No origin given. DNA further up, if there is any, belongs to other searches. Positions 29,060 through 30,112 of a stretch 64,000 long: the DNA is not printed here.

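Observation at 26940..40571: T1SS locus A is one co-directional block headed by a cAMP-autoregulated-type cyclase and a PDE-like gene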

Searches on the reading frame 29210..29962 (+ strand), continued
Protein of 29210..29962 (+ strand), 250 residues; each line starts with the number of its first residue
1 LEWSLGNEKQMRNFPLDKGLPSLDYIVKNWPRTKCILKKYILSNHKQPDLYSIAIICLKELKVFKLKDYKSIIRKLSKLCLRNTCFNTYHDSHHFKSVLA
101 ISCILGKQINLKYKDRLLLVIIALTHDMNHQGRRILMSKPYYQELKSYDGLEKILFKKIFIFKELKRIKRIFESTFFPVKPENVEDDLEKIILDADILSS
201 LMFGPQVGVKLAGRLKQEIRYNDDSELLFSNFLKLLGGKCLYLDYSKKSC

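Call 77: search_solved_structures(query=L002:7698-8780:+, max_evalue=1e-20, show_alignments=1)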
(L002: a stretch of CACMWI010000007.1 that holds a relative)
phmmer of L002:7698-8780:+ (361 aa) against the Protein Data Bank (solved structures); distinct sequences matched with E-value up to 1e-20: 11.
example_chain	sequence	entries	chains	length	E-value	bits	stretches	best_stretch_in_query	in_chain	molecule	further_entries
1ykd_A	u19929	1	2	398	1.1e-45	159.4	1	179-317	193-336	adenylate cyclase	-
3lfv_A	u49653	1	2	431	2.2e-32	115.7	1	186-357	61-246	cGMP-specific 3',5'-cyclic phosphodiesterase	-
3mf0_A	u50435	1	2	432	2.3e-32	115.7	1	186-357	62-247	cGMP-specific 3',5'-cyclic phosphodiesterase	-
9lss_A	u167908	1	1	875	4.2e-31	111.5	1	187-357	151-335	cGMP-specific 3',5'-cyclic phosphodiesterase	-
3bjc_A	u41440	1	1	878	4.2e-31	111.5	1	187-357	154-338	cGMP-specific 3',5'-cyclic phosphodiesterase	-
1mc0_A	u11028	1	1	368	5.8e-30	107.8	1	188-353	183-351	3',5'-cyclic nucleotide phosphodiesterase 2A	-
9lrn_A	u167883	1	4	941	1.1e-29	106.9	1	189-352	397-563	cGMP-dependent 3',5'-cyclic phosphodiesterase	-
3ibj_A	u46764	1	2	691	2.4e-29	105.8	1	188-352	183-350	cGMP-dependent 3',5'-cyclic phosphodiesterase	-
4mcw_A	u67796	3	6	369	1.7e-26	96.4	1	190-349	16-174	Metal dependent phosphohydrolase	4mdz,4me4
2zmf_A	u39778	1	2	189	8.7e-26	94.1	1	200-346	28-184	cAMP and cAMP-inhibited cGMP 3',5'-cyclic phosphodiesterase 10A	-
3jab_B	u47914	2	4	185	1.9e-23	86.4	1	199-352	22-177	GafB domain of phosphodiesterase 2A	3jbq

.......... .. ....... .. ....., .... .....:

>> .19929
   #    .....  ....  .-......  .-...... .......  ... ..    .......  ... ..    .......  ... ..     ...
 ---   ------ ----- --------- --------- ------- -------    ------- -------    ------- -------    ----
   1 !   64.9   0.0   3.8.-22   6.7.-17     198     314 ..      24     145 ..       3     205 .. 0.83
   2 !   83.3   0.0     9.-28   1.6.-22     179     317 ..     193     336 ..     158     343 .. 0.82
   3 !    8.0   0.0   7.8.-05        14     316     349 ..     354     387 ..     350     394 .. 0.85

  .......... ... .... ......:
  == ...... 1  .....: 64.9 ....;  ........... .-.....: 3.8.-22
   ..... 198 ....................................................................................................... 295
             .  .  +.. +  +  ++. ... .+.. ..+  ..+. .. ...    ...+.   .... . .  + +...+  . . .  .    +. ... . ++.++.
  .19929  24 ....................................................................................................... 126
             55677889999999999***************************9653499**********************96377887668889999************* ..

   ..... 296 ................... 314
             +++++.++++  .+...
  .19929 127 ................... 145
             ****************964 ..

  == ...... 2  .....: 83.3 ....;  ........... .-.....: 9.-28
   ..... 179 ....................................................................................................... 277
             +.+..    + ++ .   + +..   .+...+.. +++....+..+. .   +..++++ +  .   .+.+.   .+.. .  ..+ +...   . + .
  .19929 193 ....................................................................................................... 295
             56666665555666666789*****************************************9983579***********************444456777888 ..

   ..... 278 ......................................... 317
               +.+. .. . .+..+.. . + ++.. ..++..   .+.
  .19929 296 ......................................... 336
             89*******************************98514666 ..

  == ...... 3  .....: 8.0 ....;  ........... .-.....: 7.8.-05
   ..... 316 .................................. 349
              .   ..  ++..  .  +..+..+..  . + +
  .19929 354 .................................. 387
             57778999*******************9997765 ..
